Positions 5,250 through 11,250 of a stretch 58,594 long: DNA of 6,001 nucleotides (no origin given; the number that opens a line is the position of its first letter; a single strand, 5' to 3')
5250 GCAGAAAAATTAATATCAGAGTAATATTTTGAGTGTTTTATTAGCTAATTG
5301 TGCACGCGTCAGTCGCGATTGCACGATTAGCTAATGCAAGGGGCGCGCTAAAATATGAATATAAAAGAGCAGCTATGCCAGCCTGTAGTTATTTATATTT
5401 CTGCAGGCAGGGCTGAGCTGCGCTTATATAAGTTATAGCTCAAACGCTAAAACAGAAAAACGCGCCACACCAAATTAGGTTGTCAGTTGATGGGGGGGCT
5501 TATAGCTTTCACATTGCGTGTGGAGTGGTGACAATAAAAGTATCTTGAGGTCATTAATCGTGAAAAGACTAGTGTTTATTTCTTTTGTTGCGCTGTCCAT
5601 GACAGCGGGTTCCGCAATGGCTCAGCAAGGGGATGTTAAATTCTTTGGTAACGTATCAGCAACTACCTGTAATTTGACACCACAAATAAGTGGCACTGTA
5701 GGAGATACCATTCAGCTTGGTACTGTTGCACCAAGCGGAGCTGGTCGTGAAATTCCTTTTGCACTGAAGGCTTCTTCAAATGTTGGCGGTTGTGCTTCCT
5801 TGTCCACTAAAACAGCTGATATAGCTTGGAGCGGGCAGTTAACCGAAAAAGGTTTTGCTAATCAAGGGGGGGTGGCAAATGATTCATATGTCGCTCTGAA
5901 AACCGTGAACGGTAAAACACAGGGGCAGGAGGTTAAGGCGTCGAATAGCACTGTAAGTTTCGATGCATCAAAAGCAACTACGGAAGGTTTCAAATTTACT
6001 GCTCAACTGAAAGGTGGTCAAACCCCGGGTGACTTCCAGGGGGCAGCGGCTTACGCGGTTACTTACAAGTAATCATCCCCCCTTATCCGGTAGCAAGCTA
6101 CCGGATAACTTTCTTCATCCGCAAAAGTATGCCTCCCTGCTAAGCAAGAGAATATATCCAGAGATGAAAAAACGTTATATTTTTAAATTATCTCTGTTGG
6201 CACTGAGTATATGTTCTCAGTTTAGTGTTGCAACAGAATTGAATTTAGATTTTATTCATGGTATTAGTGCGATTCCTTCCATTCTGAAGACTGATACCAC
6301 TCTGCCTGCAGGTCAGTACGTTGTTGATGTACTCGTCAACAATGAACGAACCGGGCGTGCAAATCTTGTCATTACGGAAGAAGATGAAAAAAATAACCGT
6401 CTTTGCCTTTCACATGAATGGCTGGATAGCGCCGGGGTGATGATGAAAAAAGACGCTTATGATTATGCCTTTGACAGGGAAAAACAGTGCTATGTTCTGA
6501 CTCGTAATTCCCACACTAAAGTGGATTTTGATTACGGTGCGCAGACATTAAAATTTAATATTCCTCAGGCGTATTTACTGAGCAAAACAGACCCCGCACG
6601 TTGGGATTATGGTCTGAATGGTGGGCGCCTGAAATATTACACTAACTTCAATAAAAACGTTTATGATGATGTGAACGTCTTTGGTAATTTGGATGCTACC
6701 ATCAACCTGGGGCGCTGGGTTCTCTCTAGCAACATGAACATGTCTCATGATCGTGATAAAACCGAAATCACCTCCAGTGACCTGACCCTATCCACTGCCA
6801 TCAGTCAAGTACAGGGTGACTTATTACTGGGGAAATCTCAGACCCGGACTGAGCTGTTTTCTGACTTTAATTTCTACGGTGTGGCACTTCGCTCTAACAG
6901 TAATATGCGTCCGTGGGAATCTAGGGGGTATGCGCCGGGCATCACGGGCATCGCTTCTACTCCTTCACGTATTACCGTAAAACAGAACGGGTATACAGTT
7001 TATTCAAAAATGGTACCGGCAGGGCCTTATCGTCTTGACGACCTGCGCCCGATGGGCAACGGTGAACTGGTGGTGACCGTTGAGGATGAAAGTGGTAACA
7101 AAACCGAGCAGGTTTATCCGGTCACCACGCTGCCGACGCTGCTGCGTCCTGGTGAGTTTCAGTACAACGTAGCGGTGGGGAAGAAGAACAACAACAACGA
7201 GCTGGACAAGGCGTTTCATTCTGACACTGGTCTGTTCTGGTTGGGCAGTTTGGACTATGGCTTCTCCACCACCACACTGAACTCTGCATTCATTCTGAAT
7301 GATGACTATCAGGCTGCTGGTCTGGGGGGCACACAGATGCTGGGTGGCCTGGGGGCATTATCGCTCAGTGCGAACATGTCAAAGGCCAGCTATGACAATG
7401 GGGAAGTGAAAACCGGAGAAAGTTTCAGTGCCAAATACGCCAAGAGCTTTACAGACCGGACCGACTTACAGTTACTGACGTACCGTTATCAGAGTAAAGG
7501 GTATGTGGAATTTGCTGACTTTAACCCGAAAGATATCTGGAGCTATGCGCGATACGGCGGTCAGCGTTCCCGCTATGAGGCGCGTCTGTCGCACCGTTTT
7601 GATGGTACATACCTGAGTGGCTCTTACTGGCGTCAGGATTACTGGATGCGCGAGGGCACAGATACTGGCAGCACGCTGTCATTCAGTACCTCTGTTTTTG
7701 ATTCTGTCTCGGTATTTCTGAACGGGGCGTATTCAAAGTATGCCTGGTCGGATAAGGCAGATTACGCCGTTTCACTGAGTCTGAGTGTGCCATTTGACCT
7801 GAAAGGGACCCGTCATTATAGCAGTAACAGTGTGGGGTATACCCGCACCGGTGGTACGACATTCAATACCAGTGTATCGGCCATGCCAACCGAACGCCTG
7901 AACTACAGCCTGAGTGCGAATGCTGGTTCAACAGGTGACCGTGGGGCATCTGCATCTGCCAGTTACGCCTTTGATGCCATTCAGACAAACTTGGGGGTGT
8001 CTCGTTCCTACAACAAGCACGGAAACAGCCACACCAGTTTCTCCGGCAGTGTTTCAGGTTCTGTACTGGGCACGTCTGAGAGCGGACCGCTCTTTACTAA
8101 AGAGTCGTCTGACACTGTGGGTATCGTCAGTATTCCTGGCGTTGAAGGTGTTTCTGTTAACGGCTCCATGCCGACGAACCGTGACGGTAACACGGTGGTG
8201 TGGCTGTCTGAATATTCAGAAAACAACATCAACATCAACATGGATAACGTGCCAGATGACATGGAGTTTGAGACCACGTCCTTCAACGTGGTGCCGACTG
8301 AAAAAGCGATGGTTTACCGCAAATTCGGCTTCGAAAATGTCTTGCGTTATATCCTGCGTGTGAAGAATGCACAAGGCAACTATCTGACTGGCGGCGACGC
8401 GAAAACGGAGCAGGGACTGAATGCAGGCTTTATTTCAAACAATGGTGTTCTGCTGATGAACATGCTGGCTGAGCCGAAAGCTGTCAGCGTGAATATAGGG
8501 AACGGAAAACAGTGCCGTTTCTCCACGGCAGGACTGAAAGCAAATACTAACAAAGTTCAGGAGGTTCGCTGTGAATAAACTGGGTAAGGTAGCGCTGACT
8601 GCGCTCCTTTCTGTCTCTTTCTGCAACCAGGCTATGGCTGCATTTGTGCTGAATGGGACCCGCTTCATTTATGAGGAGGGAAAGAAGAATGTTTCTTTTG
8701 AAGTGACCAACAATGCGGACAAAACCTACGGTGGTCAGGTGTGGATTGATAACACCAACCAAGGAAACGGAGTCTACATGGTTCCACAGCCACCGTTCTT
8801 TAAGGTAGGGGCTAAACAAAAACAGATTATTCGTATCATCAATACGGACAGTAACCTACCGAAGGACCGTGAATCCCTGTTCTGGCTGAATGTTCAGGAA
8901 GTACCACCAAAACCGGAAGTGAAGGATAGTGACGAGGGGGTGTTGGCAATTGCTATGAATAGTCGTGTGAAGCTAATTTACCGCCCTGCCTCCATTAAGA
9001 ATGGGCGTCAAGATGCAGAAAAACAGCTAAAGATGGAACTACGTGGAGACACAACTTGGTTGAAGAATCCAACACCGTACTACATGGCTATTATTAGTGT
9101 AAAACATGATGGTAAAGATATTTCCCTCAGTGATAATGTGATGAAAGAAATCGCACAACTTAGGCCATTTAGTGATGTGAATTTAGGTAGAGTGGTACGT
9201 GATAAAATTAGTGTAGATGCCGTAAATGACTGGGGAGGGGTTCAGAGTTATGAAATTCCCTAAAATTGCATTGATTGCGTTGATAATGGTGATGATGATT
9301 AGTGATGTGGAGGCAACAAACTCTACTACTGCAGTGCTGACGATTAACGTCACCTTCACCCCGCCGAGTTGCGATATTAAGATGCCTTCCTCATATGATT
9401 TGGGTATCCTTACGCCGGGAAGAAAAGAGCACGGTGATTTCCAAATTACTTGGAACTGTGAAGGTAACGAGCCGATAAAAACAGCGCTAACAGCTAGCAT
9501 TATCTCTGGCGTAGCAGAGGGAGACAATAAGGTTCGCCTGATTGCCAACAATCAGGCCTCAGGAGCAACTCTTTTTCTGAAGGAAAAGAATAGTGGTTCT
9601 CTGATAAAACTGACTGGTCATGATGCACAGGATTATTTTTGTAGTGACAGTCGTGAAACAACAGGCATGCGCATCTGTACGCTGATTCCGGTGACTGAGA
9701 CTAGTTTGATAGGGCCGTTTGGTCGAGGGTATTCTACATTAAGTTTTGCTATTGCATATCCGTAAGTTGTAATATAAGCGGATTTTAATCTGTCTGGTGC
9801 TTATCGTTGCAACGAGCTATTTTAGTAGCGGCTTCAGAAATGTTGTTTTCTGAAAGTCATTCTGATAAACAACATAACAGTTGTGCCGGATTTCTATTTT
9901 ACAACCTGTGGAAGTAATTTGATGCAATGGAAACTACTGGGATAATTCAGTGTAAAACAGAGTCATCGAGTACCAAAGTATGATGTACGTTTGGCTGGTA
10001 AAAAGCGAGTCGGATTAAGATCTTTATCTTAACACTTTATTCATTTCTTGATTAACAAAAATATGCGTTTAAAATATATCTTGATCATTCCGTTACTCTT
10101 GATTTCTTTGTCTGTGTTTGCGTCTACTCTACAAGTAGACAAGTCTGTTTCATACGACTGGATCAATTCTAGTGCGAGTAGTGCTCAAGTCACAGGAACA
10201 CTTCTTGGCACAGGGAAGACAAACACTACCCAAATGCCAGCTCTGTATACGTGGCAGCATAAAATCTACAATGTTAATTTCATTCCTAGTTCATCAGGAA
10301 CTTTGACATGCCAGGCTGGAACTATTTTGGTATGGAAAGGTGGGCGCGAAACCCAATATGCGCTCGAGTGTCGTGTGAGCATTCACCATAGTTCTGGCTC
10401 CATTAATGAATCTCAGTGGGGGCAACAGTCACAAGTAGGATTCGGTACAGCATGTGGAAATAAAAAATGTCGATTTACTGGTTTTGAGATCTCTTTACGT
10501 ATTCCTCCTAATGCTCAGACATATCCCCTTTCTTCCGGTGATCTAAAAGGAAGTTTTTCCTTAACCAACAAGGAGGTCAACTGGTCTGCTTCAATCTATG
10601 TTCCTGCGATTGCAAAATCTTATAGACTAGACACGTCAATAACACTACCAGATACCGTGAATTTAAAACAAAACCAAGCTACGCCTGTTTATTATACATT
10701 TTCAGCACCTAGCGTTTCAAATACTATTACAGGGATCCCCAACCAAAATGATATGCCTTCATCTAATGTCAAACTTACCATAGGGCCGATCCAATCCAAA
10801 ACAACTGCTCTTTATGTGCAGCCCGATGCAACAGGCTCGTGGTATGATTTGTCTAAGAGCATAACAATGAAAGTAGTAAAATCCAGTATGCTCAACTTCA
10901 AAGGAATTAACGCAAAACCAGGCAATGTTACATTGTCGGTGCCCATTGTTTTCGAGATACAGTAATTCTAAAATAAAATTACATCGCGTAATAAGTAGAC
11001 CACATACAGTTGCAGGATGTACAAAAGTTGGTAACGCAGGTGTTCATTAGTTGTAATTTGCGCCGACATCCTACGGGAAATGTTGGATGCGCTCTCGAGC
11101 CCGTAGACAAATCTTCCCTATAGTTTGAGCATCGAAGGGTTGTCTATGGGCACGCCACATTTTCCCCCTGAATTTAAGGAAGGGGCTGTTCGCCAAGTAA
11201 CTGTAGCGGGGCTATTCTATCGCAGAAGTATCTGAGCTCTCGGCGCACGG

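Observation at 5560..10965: Complete five-gene chaperone-usher operon consistent with F18 fimbriae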

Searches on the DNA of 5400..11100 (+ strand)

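Call 3: search_dna_similar(query=window:5400-11100:+, collection=plasmids, mode=near, max_rows=25)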
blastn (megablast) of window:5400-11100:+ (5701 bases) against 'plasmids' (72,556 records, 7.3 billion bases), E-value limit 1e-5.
Records with a match: 137; places in all: 144; records where one place covers at least 80% of the query: 50.
Best place of each record, by identity: >=99% 48; 95-99% 2; 80-90% 81; 60-80% 6.
By first word of the organism name: Escherichia 135; Shigella 1; Citrobacter 1.
By predicted mobility (MOB-suite, as given by PLSDB): conjugative 82; non-mobilizable 41; mobilizable 14.
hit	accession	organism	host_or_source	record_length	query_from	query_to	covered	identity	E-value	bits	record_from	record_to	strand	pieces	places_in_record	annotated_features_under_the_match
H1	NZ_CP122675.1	Escherichia coli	Sus scrofa,feces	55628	1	5701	100%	100.0%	0e+0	10523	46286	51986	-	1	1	fedC: F18 fimbrial usher protein FedC | fedF: F18 fimbrial adhesin subunit FedF | fedD: F18 fimbrial chaperone FedD | fedE: F18 fimbrial subunit FedE | fedA: F18 fimbrial major subunit FedA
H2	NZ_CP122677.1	Escherichia coli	Sus scrofa,feces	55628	1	5701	100%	100.0%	0e+0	10523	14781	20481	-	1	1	fedC: F18 fimbrial usher protein FedC | fedF: F18 fimbrial adhesin subunit FedF | fedD: F18 fimbrial chaperone FedD | fedE: F18 fimbrial subunit FedE | fedA: F18 fimbrial major subunit FedA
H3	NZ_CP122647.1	Escherichia coli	Sus scrofa,feces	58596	1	5701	100%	100.0%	0e+0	10523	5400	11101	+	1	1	fedC: F18 fimbrial usher protein FedC | fedF: F18 fimbrial adhesin subunit FedF | fedD: F18 fimbrial chaperone FedD | fedE: F18 fimbrial subunit FedE | fedA: F18 fimbrial major subunit FedA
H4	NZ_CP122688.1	Escherichia coli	Sus scrofa,feces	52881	1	5701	100%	100.0%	0e+0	10517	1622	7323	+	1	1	fedC: F18 fimbrial usher protein FedC | fedF: F18 fimbrial adhesin subunit FedF | fedD: F18 fimbrial chaperone FedD | fedE: F18 fimbrial subunit FedE | fedA: F18 fimbrial major subunit FedA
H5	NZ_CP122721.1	Escherichia coli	Sus scrofa,feces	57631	1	5701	100%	99.9%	0e+0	10510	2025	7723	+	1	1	fedC: F18 fimbrial usher protein FedC | fedF: F18 fimbrial adhesin subunit FedF | fedD: F18 fimbrial chaperone FedD | fedE: F18 fimbrial subunit FedE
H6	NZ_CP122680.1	Escherichia coli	Sus scrofa,feces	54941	1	5701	100%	99.9%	0e+0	10512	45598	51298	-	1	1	fedC: F18 fimbrial usher protein FedC | fedF: F18 fimbrial adhesin subunit FedF | fedD: F18 fimbrial chaperone FedD | fedE: F18 fimbrial subunit FedE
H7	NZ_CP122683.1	Escherichia coli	Sus scrofa,feces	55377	1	5701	100%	99.9%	0e+0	10501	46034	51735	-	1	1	fedC: F18 fimbrial usher protein FedC | fedF: F18 fimbrial adhesin subunit FedF | fedD: F18 fimbrial chaperone FedD | fedE: F18 fimbrial subunit FedE | fedA: F18 fimbrial major subunit FedA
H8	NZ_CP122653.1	Escherichia coli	Sus scrofa,feces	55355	1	5701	100%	99.9%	0e+0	10495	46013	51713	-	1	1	fedC: F18 fimbrial usher protein FedC | fedF: F18 fimbrial adhesin subunit FedF | fedD: F18 fimbrial chaperone FedD | fedE: F18 fimbrial subunit FedE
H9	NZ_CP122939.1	Escherichia coli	Sus scrofa,feces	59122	1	5701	100%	99.8%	0e+0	10471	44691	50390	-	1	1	fedC: F18 fimbrial usher protein FedC | fedF: F18 fimbrial adhesin subunit FedF | fedD: F18 fimbrial chaperone FedD | fedE: F18 fimbrial subunit FedE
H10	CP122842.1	Escherichia coli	Sus scrofa,feces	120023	1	5701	100%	99.8%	0e+0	10466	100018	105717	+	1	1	fedC: F18 fimbrial usher protein FedC | fedF: F18 fimbrial adhesin subunit FedF | fedD: F18 fimbrial chaperone FedD | fedE: F18 fimbrial subunit FedE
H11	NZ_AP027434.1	Escherichia coli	Sus scrofa,cell culture,feces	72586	1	5701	100%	99.8%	0e+0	10469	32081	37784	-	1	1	fedC: F18 fimbrial usher protein FedC | fedF: F18 fimbrial adhesin subunit FedF | fedD: F18 fimbrial chaperone FedD | fedE: F18 fimbrial subunit FedE | fedA: F18 fimbrial major subunit FedA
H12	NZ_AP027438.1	Escherichia coli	Sus scrofa,cell culture,feces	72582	1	5701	100%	99.8%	0e+0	10469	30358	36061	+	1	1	fedC: F18 fimbrial usher protein FedC | fedF: F18 fimbrial adhesin subunit FedF | fedD: F18 fimbrial chaperone FedD | fedE: F18 fimbrial subunit FedE | fedA: F18 fimbrial major subunit FedA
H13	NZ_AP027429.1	Escherichia coli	Sus scrofa,cell culture,feces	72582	1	5701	100%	99.8%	0e+0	10469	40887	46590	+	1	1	fedC: F18 fimbrial usher protein FedC | fedF: F18 fimbrial adhesin subunit FedF | fedD: F18 fimbrial chaperone FedD | fedE: F18 fimbrial subunit FedE | fedA: F18 fimbrial major subunit FedA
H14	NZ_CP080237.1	Escherichia coli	Sus scrofa scrofa,wild boar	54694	1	5701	100%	99.8%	0e+0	10464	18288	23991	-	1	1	fedC: F18 fimbrial usher protein FedC | fedF: F18 fimbrial adhesin subunit FedF | fedD: F18 fimbrial chaperone FedD | fedE: F18 fimbrial subunit FedE | fedA: F18 fimbrial major subunit FedA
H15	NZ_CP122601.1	Escherichia coli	Sus scrofa,feces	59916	1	5701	100%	99.8%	0e+0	10464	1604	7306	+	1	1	fedC: F18 fimbrial usher protein FedC | fedF: F18 fimbrial adhesin subunit FedF | fedD: F18 fimbrial chaperone FedD | fedE: F18 fimbrial subunit FedE | fedA: F18 fimbrial major subunit FedA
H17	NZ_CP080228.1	Escherichia coli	Sus scrofa domesticus,clinical sample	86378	1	5701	100%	99.6%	0e+0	10405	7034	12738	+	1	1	fedC: F18 fimbrial usher protein FedC | fedF: F18 fimbrial adhesin subunit FedF | fedD: F18 fimbrial chaperone FedD | fedE: F18 fimbrial subunit FedE | fedA: F18 fimbrial major subunit FedA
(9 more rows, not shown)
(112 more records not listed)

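Call 9: search_dna_similar(query=window:5400-11100:+, collection=ecoli_genomes, mode=near, max_rows=30, rows=spread)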
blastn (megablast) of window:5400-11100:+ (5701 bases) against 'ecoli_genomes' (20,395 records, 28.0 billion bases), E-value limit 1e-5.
Records with a match: 161; places in all: 162; records where one place covers at least 80% of the query: 34.
Genomes with a match: 160 of 5426; with a place that covers at least 80% of the query: 34. Places per genome that has any: lowest 1, median 1, highest 2. On chromosomes: 88 places; on plasmids: 74.
Best place of each record, by identity: >=99% 33; 95-99% 1; 80-90% 121; 60-80% 6.
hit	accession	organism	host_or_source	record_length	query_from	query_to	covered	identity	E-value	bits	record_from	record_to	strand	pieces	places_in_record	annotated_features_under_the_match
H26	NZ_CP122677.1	Escherichia coli strain ETEC4070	Sus scrofa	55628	1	5701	100%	100.0%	0e+0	10523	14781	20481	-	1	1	fedC: F18 fimbrial usher protein FedC | fedF: F18 fimbrial adhesin subunit FedF | fedD: F18 fimbrial chaperone FedD | fedE: F18 fimbrial subunit FedE | fedA: F18 fimbrial major subunit FedA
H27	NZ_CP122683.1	Escherichia coli strain ETEC4068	Sus scrofa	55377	1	5701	100%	99.9%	0e+0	10501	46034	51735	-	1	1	fedC: F18 fimbrial usher protein FedC | fedF: F18 fimbrial adhesin subunit FedF | fedD: F18 fimbrial chaperone FedD | fedE: F18 fimbrial subunit FedE | fedA: F18 fimbrial major subunit FedA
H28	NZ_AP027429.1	Escherichia coli strain EC581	Sus scrofa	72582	1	5701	100%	99.8%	0e+0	10469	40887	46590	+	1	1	fedC: F18 fimbrial usher protein FedC | fedF: F18 fimbrial adhesin subunit FedF | fedD: F18 fimbrial chaperone FedD | fedE: F18 fimbrial subunit FedE | fedA: F18 fimbrial major subunit FedA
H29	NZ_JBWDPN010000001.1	Escherichia coli strain LCP30S3_I5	Sus scrofa domesticus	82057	4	5701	100%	99.6%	0e+0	10399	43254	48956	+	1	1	fedC: F18 fimbrial usher protein FedC | fedF: F18 fimbrial adhesin subunit FedF | fedD: F18 fimbrial chaperone FedD | fedE: F18 fimbrial subunit FedE | fedA: F18 fimbrial major subunit FedA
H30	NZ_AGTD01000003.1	Escherichia coli UMNF18 strain UMNF18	porcine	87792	1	5701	100%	99.5%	0e+0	10366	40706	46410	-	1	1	fedC: F18 fimbrial usher protein FedC | fedF: F18 fimbrial adhesin subunit FedF | fedD: F18 fimbrial chaperone FedD | fedE: F18 fimbrial subunit FedE | fedA: F18 fimbrial major subunit FedA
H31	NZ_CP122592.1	Escherichia coli strain ETEC6335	Sus scrofa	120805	1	5701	100%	99.4%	0e+0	10344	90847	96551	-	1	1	fedC: F18 fimbrial usher protein FedC | fedF: F18 fimbrial adhesin subunit FedF | fedD: F18 fimbrial chaperone FedD | fedE: F18 fimbrial subunit FedE | fedA: F18 fimbrial major subunit FedA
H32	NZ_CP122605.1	Escherichia coli strain ETEC6334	Sus scrofa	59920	161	5701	97%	99.8%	0e+0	10166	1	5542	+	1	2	fedC: F18 fimbrial usher protein FedC | fedF: F18 fimbrial adhesin subunit FedF | fedD: F18 fimbrial chaperone FedD | fedE: F18 fimbrial subunit FedE | fedA: F18 fimbrial major subunit FedA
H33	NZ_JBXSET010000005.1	Escherichia coli strain PEC422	Sus scrofa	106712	972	5565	76%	83.8%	0e+0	4070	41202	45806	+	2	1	pefC: PefC/AfrB family outer membrane usher protein | fimbrial chaperone | hypothetical protein (x2)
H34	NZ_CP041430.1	Escherichia coli strain STEC367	Raw mutton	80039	595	3723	55%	85.8%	0e+0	3308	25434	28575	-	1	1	pefC: PefC/AfrB family outer membrane usher protein | fimbrial chaperone | fimbrial protein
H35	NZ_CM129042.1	Escherichia coli strain 400660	Homo sapiens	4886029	744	3864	55%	84.5%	0e+0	3057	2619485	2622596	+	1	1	pefC: PefC/AfrB family outer membrane usher protein | fimbrial chaperone | F18 fimbrial protein FedE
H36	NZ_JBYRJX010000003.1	Escherichia coli strain Eco_23-3571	African Green Monkey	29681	729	3723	53%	86.8%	0e+0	3330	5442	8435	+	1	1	pefC: PefC/AfrB family outer membrane usher protein | fimbrial chaperone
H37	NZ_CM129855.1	Escherichia coli strain SW071611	wastewater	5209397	735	3859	55%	82.6%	0e+0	2741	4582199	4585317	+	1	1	pefC: PefC/AfrB family outer membrane usher protein | fimbrial chaperone | hypothetical protein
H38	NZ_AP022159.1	Escherichia coli strain WP5-S18-ESBL-07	-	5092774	735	3859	55%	82.6%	0e+0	2736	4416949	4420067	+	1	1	pefC: PefC/AfrB family outer membrane usher protein | fimbrial chaperone | hypothetical protein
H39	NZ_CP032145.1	Escherichia coli strain 15.TR.026_OXA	Larus michahellis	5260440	735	3859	55%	82.6%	0e+0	2736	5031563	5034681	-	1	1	pefC: PefC/AfrB family outer membrane usher protein | fimbrial chaperone | hypothetical protein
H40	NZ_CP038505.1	Escherichia coli strain 28Eco12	Homo sapiens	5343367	735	3859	55%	82.6%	0e+0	2736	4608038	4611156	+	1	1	pefC: PefC/AfrB family outer membrane usher protein | fimbrial chaperone | hypothetical protein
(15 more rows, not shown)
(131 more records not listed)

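Call 21: get_annotated_region(hit=H14, flank=200)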
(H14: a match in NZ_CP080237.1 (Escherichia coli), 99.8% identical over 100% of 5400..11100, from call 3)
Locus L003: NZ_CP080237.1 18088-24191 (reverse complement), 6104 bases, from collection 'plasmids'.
description: Escherichia coli O139:H1 strain W13-16 plasmid pW1316-2, complete sequence
organism: Escherichia coli (NCBI taxid 2861805)
taxonomy: Bacteria; Pseudomonadota; Gammaproteobacteria; Enterobacterales; Enterobacteriaceae; Escherichia; Escherichia coli
host: -; source: Sus scrofa scrofa,wild boar; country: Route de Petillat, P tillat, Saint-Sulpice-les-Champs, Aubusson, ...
typing (MOB-suite, as given by PLSDB): non-mobilizable; replicon IncFIA,IncFIC,IncX1
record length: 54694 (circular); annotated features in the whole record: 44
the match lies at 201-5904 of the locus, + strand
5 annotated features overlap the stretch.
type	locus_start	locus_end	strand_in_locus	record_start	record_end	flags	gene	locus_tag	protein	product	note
predicted_resistance_gene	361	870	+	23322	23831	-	fedA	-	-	F18 fimbrial major subunit FedA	predicted by amrfinderplus; class ; identity 100.0%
CDS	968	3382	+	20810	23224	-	fedC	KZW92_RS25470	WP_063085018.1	F18 fimbrial usher protein FedC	-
CDS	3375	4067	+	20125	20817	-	fedD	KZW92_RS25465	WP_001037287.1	F18 fimbrial chaperone FedD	-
CDS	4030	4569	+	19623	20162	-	fedE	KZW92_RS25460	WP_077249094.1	F18 fimbrial subunit FedE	-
predicted_resistance_gene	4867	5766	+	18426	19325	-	fedF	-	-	F18 fimbrial adhesin subunit FedF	predicted by amrfinderplus; class ; identity 100.0%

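Call 22: get_annotated_region(hit=H17, flank=200)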
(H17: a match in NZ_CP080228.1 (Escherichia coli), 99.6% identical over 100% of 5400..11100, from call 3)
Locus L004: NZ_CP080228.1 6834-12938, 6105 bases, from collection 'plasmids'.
description: Escherichia coli O141:H4 strain P13-6 plasmid pP136-5, complete sequence
organism: Escherichia coli (NCBI taxid 2861806)
taxonomy: Bacteria; Pseudomonadota; Gammaproteobacteria; Enterobacterales; Enterobacteriaceae; Escherichia; Escherichia coli
host: -; source: Sus scrofa domesticus,clinical sample; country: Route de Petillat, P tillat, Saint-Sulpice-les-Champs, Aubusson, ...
typing (MOB-suite, as given by PLSDB): mobilizable; replicon IncFIA,IncFIC,IncX1; mating-pair formation MPF_F
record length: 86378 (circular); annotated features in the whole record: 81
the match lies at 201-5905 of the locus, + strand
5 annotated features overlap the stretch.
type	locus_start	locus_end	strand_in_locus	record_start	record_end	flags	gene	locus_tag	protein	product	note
predicted_resistance_gene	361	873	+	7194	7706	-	fedA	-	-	F18 fimbrial major subunit FedA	predicted by amrfinderplus; class ; identity 97.66%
CDS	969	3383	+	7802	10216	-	fedC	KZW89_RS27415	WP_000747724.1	F18 fimbrial usher protein FedC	-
CDS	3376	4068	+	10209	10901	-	fedD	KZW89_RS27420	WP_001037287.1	F18 fimbrial chaperone FedD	-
CDS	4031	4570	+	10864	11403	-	fedE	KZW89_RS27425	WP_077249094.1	F18 fimbrial subunit FedE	-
predicted_resistance_gene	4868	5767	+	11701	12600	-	fedF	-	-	F18 fimbrial adhesin subunit FedF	predicted by amrfinderplus; class ; identity 99.0%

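Call 23: get_annotated_region(hit=H30, flank=200)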
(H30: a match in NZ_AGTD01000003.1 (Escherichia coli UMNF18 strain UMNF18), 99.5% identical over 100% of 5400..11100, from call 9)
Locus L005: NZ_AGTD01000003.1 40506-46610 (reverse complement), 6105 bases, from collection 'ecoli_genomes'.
description: Escherichia coli UMNF18 plasmid pUMNF18_87, whole genome shotgun sequence
organism: Escherichia coli UMNF18 strain UMNF18 (NCBI taxid 1050617)
replicon: plasmid pUMNF18_87; assembly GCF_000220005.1
host: porcine; source: lesion swab of diarrheal isolate; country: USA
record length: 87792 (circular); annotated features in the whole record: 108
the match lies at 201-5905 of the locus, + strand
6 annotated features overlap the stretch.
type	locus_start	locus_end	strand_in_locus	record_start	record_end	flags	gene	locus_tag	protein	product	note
CDS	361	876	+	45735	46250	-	fedA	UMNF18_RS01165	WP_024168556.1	F18 fimbrial major subunit FedA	-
CDS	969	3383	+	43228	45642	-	fedC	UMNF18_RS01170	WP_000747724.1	F18 fimbrial usher protein FedC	-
CDS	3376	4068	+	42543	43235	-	fedD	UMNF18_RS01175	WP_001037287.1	F18 fimbrial chaperone FedD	-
CDS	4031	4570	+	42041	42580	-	fedE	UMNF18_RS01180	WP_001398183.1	F18 fimbrial subunit FedE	-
CDS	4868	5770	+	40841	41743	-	fedF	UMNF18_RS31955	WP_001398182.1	F18 fimbrial adhesin subunit FedF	-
CDS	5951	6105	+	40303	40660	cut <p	-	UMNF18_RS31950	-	transposase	frameshifted; incomplete; partial in the middle of a contig; missing C-terminus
